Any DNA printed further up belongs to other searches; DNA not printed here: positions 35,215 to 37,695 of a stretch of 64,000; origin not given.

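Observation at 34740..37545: tRNA-Val-flanking unknowns: a 152-aa Cys/His-rich protein and a 726-aa protein with no recognisable domain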

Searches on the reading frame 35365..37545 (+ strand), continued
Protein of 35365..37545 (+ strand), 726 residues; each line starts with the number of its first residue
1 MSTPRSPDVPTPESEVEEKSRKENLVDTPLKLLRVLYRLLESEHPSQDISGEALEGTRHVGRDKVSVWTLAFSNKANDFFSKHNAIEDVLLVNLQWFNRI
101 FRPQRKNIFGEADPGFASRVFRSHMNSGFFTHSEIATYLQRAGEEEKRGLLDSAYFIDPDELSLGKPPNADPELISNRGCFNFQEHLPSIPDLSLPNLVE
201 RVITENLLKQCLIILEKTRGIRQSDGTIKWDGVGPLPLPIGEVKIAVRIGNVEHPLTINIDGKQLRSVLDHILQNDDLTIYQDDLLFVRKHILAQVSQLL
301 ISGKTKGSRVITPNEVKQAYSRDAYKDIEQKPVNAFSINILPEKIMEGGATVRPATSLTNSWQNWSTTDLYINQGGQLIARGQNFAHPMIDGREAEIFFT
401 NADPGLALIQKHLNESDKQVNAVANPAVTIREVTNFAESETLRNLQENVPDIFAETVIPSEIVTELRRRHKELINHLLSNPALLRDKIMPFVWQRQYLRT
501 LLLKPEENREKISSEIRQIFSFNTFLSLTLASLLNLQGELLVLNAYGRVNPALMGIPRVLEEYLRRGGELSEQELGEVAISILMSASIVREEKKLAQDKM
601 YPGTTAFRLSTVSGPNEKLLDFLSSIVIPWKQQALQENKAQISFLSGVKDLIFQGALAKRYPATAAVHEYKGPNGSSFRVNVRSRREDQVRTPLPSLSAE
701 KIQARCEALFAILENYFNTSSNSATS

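Call 47: predict_structure(alignment_id=A1)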
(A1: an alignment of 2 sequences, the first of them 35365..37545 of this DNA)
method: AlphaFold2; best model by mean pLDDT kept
length: 726 residues; sequences in the alignment: 2
mean_pLDDT: 33.3   pTM: 0.25
mean pLDDT of the five models: 33.3, 32.2, 32.2, 30.6, 29.3
residues with pLDDT >= 90: 0; 70-90: 0; 50-70: 3; < 50: 723
segments of 3 or more residues with pLDDT < 50: 1-268, 270-289, 292-726
pLDDT, mean of each block of 10 residues (from residue 1): 31 37 32 34 35 34 28 28 30 29 30 35 34 41 40 31 29 26 26 41 47 43 38 37 40 41 48 42 45 46 34 36 30 30 27 25 32 33 27 28 32 34 31 32 34 29 33 36 33 33 30 32 32 29 29 35 36 37 38 36 30 34 35 31 29 29 28 28 27 29 33 33 28
secondary structure, 60 per line:
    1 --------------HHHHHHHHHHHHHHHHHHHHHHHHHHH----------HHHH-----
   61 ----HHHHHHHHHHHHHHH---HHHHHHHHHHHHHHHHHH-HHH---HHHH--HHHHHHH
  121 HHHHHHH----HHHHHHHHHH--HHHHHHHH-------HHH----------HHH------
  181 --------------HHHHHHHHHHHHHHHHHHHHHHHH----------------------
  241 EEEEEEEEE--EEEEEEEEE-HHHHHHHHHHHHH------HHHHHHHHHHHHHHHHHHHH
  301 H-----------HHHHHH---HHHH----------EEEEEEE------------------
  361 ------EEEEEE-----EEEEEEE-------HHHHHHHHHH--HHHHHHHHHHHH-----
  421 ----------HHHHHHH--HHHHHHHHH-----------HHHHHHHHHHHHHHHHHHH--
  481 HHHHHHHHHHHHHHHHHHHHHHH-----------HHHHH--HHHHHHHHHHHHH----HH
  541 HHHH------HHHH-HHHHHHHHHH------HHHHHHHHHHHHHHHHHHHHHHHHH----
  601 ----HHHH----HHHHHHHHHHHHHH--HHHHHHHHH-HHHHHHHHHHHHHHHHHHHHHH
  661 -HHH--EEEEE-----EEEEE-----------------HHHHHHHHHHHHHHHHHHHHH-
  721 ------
elements in order (helices of 4 or more, strands of 3 or more residues): H15-41 H52-55 H65-79 H83-100 H108-111 H114-127 H132-141 H144-151 H195-218 E241-249 E252-260 H262-274 H281-301 H313-318 H322-325 E336-342 E367-372 E378-384 H392-401 H404-415 H431-437 H440-448 H460-478 H481-503 H515-519 H522-534 H539-544 H551-554 H556-565 H572-596 H605-608 H613-626 H629-637 H639-660 E667-671 E677-681 H699-719

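Call 54: search_dna_similar(query=window:35365-37545:+, collection=phages, mode=protein, max_evalue=1, max_rows=10)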
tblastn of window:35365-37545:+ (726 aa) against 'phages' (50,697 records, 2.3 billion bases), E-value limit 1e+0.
No match.

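Call 55: search_dna_similar(query=window:35365-37545:+, collection=plasmids, mode=protein, max_evalue=1, max_rows=10)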
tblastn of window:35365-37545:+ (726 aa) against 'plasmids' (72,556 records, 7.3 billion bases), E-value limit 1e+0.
No match.
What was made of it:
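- Tried and rejected: tblastn against phage and plasmid records: no match at E <= 1 (calls 54, 55).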

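Call 60: search_protein_families(library=pfam, proteins=[L082:9577-9792:-, L082:7901-9553:-], max_evalue=0.01)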
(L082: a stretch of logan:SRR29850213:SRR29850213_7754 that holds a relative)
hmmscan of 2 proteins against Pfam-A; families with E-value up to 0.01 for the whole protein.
L082:9577-9792:- (71 aa): 0 families

L082:7901-9553:- (550 aa): 0 families

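Call 69: search_protein_families(library=ncbifam, proteins=[P0003], max_evalue=0.001)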
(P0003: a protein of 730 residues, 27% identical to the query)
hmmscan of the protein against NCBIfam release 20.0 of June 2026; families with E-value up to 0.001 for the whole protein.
P0003 (730 aa): 0 families

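Call 70: fold_search(model_id=the predicted structure, library=pdb)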
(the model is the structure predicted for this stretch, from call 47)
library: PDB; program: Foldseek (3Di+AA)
matches with E <= 10: 197; with E <= 0.001: 0
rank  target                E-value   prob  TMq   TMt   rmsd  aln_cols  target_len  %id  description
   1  8e0o_B                5.3e-01  0.47  0.13  0.34  13.0       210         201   18  Heterotrimeric variant of tcTRP9, hetBGL03-15-18 (released 2023-04-12)
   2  9had_A                8.1e-01  0.51  0.08  0.36   4.8        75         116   15  Der f 21 dust mite allergen with computationally designed DerF21_b10 binder (released 2024-12-18)
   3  4hwc_E                8.6e-01  0.75  0.08  0.53   3.3        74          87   14  Structure of ATBAG1 (released 2013-05-29)
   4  8e12_B                9.6e-01  0.25  0.11  0.34  12.3       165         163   16  Homotrimeric variant of tcTRP9, BGL14 (released 2023-04-12)
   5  6b0d_C                1.1e+00  0.77  0.07  0.28   3.2        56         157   28  An E. coli DPS protein from ferritin superfamily (released 2018-09-19)
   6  6gb2_B2               1.2e+00  0.20  0.07  0.24  19.8       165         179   13  Unique features of mammalian mitochondrial translation initiation revealed by cryo-EM. This file contains the 39S rib (released 2018-08-08)
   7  6b0d_B                1.4e+00  0.72  0.07  0.28   3.2        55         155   29  An E. coli DPS protein from ferritin superfamily (released 2018-09-19)
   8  6b0d_A                1.4e+00  0.47  0.07  0.27   8.7        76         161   22  An E. coli DPS protein from ferritin superfamily (released 2018-09-19)
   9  9had_B                1.4e+00  0.35  0.08  0.37   4.7        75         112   15  Der f 21 dust mite allergen with computationally designed DerF21_b10 binder (released 2024-12-18)
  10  4hwc_F                1.5e+00  0.57  0.09  0.53   3.6        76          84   13  Structure of ATBAG1 (released 2013-05-29)
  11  5xgo_A                1.6e+00  0.66  0.07  0.29   3.3        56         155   27  The Ferritin E-Domain: Toward Understanding Its Role in Protein Cage Assembly Through the Crystal Structure of a Maxi- (released 2018-02-28)
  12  8e12_A                1.6e+00  0.20  0.11  0.36  11.9       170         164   14  Homotrimeric variant of tcTRP9, BGL14 (released 2023-04-12)
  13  4hwi_B                1.8e+00  0.51  0.08  0.30   3.4        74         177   14  Crystal structure of ATBAG1 in complex with HSP70 (released 2013-05-29)
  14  8e0m_I                1.8e+00  0.20  0.10  0.36  10.9       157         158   16  Homotrimeric variant of tcTRP9, BGL15 (released 2023-04-12)
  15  5xgo_B                1.9e+00  0.60  0.07  0.28   3.3        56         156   27  The Ferritin E-Domain: Toward Understanding Its Role in Protein Cage Assembly Through the Crystal Structure of a Maxi- (released 2018-02-28)
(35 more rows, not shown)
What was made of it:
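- Tried and rejected: It gave 0 hits at E <= 0.001 and TM <= 0.13 (call 70).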
